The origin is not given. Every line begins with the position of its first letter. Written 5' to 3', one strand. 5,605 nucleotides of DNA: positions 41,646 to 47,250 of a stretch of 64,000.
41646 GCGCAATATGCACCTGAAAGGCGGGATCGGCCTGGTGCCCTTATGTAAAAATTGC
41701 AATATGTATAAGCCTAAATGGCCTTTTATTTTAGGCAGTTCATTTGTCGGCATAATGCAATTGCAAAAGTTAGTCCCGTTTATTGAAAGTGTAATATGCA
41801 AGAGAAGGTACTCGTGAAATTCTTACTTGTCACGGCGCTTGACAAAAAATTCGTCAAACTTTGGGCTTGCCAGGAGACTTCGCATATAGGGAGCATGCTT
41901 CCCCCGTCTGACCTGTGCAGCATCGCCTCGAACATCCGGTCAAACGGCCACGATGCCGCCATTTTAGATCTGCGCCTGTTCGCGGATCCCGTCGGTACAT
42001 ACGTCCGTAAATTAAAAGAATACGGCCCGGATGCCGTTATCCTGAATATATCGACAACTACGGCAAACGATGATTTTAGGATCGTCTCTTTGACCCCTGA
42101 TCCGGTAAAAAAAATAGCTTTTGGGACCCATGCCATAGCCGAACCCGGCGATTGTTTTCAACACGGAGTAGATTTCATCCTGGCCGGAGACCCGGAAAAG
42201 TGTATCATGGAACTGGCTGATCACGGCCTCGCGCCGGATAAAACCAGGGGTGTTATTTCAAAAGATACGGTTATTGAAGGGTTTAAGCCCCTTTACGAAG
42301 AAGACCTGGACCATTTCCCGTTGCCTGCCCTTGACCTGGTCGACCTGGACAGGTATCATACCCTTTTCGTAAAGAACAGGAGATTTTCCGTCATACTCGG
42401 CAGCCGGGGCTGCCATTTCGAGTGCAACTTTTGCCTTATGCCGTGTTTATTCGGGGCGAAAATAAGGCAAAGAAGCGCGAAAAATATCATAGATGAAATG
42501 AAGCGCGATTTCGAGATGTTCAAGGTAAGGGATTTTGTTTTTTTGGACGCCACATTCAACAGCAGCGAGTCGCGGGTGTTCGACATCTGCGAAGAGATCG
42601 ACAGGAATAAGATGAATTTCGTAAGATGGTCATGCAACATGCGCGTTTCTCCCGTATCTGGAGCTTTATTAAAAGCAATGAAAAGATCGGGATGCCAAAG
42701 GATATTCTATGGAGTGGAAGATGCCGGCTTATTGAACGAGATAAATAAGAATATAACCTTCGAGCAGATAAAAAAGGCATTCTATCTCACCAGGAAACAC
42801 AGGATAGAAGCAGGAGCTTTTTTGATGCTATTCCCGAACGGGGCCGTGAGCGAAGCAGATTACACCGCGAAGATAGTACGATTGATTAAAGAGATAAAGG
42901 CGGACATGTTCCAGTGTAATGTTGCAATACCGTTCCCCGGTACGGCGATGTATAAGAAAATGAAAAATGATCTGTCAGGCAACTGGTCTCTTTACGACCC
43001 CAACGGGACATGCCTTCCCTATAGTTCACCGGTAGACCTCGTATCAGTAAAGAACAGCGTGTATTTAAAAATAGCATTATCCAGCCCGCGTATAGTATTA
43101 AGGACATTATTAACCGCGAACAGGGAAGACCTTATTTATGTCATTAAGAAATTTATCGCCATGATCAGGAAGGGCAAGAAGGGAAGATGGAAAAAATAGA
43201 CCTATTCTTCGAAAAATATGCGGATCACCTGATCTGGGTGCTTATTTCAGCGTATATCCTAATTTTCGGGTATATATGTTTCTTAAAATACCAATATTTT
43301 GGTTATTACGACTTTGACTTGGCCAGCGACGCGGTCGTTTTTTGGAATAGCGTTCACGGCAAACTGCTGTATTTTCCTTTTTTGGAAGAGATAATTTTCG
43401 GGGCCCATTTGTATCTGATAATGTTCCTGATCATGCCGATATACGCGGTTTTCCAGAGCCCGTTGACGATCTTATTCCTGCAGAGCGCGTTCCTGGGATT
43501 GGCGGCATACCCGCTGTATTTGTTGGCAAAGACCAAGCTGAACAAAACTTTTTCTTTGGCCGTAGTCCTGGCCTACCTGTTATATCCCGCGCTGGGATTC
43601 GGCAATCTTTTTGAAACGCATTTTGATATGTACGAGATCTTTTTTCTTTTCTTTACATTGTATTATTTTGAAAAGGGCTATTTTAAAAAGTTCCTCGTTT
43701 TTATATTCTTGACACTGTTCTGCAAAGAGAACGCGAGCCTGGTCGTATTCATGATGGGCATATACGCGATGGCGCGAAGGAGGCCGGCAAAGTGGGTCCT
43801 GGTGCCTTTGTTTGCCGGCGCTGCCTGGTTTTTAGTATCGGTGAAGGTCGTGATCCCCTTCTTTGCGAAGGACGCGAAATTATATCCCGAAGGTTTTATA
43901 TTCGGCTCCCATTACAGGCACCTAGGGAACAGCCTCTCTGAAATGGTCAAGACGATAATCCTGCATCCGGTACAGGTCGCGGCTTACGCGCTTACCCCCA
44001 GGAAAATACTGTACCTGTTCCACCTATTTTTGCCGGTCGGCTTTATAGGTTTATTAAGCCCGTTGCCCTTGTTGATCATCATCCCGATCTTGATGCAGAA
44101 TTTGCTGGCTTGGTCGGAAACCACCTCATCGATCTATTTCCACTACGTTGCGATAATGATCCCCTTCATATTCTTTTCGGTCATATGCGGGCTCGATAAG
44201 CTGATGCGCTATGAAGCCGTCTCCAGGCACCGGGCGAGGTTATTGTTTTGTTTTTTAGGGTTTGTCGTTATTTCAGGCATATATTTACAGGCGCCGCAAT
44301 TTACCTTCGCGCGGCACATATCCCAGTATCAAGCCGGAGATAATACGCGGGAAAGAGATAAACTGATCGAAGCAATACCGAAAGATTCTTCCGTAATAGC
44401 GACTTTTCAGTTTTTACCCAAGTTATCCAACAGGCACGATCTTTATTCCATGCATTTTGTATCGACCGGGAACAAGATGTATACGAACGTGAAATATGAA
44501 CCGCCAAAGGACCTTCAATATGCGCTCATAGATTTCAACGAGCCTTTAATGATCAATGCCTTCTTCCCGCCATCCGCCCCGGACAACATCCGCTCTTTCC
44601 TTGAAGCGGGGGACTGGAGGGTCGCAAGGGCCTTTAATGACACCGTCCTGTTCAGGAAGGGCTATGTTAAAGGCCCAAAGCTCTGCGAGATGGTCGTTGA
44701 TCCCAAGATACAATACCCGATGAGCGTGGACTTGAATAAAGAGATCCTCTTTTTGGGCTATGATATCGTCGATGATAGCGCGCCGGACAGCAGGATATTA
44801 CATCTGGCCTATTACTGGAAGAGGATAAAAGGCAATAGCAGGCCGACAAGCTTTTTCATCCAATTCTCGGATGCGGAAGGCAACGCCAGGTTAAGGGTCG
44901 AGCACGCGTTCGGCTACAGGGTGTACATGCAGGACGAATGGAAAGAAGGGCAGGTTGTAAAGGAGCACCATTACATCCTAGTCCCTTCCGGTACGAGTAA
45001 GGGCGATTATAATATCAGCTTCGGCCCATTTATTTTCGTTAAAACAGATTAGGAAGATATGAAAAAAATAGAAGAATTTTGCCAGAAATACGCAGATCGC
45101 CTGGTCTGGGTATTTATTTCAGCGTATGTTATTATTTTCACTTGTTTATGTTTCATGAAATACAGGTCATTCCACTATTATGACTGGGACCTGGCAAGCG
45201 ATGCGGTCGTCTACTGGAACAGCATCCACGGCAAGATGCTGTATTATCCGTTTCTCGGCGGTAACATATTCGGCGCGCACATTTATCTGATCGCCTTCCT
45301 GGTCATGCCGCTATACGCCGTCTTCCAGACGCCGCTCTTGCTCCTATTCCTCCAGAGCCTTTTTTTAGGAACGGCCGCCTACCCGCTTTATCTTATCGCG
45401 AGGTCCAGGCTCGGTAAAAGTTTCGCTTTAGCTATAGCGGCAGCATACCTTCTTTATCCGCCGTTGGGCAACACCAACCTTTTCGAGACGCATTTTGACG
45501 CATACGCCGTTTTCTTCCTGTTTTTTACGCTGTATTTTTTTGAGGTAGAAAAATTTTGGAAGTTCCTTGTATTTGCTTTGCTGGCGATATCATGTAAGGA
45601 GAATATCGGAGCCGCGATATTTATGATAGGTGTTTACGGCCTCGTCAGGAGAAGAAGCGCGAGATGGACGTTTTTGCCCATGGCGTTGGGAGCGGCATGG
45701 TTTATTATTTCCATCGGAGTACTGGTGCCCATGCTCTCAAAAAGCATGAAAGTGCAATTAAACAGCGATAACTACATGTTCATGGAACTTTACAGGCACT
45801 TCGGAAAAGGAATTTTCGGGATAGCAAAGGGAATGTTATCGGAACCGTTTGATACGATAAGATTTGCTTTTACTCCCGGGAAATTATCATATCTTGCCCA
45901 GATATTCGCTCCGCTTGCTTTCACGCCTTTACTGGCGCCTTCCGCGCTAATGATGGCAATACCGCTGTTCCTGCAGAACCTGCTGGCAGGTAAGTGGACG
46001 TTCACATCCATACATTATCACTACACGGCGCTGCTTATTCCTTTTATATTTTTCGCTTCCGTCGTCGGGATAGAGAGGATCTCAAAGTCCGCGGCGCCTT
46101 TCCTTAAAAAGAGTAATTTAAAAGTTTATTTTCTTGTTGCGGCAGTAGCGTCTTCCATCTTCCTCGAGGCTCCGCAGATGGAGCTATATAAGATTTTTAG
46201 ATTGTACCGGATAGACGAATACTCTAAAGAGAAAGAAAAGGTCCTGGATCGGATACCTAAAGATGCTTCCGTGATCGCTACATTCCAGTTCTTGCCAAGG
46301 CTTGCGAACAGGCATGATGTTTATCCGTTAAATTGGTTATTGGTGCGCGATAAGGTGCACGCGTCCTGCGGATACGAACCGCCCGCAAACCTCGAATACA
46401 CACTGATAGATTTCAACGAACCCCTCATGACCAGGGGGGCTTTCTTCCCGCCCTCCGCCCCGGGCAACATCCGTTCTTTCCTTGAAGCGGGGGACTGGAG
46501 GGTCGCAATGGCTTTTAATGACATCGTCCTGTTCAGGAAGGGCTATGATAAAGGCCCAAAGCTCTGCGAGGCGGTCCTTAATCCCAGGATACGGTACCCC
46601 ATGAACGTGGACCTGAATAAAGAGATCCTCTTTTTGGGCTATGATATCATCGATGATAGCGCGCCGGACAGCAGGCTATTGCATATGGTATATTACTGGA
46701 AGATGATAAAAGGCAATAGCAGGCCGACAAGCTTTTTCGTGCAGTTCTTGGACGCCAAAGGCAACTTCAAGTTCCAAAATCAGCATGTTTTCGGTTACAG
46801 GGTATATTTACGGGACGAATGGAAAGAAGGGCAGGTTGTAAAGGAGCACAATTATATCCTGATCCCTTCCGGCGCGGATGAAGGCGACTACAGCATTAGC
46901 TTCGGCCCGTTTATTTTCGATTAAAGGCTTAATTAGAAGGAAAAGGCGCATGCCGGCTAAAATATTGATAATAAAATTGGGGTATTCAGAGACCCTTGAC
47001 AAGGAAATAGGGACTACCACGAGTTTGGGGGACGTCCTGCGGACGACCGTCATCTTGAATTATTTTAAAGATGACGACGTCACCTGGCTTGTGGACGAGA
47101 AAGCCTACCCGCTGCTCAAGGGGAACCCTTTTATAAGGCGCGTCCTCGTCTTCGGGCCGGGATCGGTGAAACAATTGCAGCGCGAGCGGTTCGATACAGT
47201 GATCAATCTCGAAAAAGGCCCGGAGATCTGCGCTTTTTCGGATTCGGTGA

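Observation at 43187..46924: Tandem paralogous 621-aa membrane proteins: divergent N-terminal TM domains but nearly identical C-terminal domain DNA (gene conversion signature)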

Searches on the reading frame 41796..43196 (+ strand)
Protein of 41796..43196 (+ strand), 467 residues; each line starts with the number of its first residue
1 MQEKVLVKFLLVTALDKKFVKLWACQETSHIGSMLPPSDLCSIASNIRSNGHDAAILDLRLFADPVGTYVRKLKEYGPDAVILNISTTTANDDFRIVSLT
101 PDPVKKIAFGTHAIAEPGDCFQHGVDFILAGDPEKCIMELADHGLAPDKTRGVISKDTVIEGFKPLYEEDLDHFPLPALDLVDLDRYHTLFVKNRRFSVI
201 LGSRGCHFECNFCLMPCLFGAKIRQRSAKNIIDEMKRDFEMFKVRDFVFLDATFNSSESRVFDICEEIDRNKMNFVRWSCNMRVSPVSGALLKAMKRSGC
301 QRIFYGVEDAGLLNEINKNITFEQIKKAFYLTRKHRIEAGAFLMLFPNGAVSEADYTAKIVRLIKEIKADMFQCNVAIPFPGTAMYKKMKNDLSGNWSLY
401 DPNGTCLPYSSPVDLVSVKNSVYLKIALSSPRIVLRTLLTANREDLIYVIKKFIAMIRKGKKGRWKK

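Call 43: search_protein_families(library=ncbifam, proteins=[window:41796-43196:+], max_evalue=0.001)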
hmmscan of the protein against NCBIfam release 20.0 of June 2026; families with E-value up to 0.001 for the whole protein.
window:41796-43196:+ (467 aa): 20 families
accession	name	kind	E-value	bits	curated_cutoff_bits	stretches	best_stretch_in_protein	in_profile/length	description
TIGR03471.1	HpnJ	equivalog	1.6e-33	116.3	577.6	1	79-392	70-390/472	hopanoid biosynthesis associated radical SAM protein HpnJ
TIGR02026.1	BchE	equivalog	1.6e-27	96.5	481.35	1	29-391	14-389/497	magnesium-protoporphyrin IX monomethyl ester anaerobic oxidative cyclase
NF033070.1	rSAM_AprD4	equivalog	2.4e-24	86.1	500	1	33-387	38-388/456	AprD4 family radical SAM diol-dehydratase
TIGR04072.2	rSAM_ladder_B12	equivalog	5e-24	84.7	360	1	190-357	173-338/443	lipid biosynthesis B12-binding/radical SAM protein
NF050148.1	rSAM_ApyD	equivalog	6.4e-24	84.3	750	1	169-393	177-397/645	RiPP biosynthesis radical SAM protein ApyD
TIGR04385.1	B12_rSAM_cofa1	equivalog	5.1e-23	82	450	1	39-369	22-369/438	B12 lower ligand biosynthesis radical SAM protein BzaD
TIGR04013.1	B12_SAM_MJ_1487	hypoth_equivalog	9.7e-23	80.6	251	1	71-238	36-192/382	TIGR04013 family B12-binding domain/radical SAM domain-containing protein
TIGR04479.1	bcpD_PhpK_rSAM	subfamily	2.8e-22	78.8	600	1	200-387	244-429/504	PhpK family radical SAM P-methyltransferase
TIGR04367.1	HpnR_B12_rSAM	equivalog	4.7e-21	74.9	650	1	35-414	20-399/490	hopanoid C-3 methylase HpnR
TIGR04014.1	B12_SAM_MJ_0865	equivalog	4.2e-18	65.3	360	1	200-387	163-356/434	methyl-coenzyme M reductase glutamine C-methyltransferase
NF040542.1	rSAM_RCCLKC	equivalog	1.1e-14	54.4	450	1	104-347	79-333/423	arsinothricin biosynthesis radical SAM protein ArsL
NF038361.1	rSAM_Sden_1168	equivalog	3.1e-13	49.1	575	1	169-343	248-430/560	Sden_1168 family B12-binding radical SAM P-methyltransferase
TIGR04295.1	B12_rSAM_oligo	hypoth_equivalog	5.1e-11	41.9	400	1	39-387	27-382/422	TIGR04295 family B12-binding domain-containing radical SAM protein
NF045585.1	rSAM_slr0320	equivalog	1.3e-09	37.1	775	1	200-307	238-347/511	photosystem II high light acclimation radical SAM protein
NF040546.1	rSAM_CUAEP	equivalog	2.3e-09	36.5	500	1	96-346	71-322/468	CUAEP/CCAEP-tail radical SAM (seleno)protein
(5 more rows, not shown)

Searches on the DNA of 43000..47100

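Call 38: search_rna_families(source=window, start=43000, end=47100, threshold=evalue, max_evalue=1)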
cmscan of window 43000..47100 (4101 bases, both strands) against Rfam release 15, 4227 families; matches with E-value up to 1: 0.
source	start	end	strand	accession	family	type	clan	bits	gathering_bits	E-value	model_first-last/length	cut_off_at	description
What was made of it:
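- There is no Rfam hit (call 38). There is no Rfam match (call 38).
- Tried and rejected: No Rfam hit at E<=1 over 43000-47100 (call 38).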
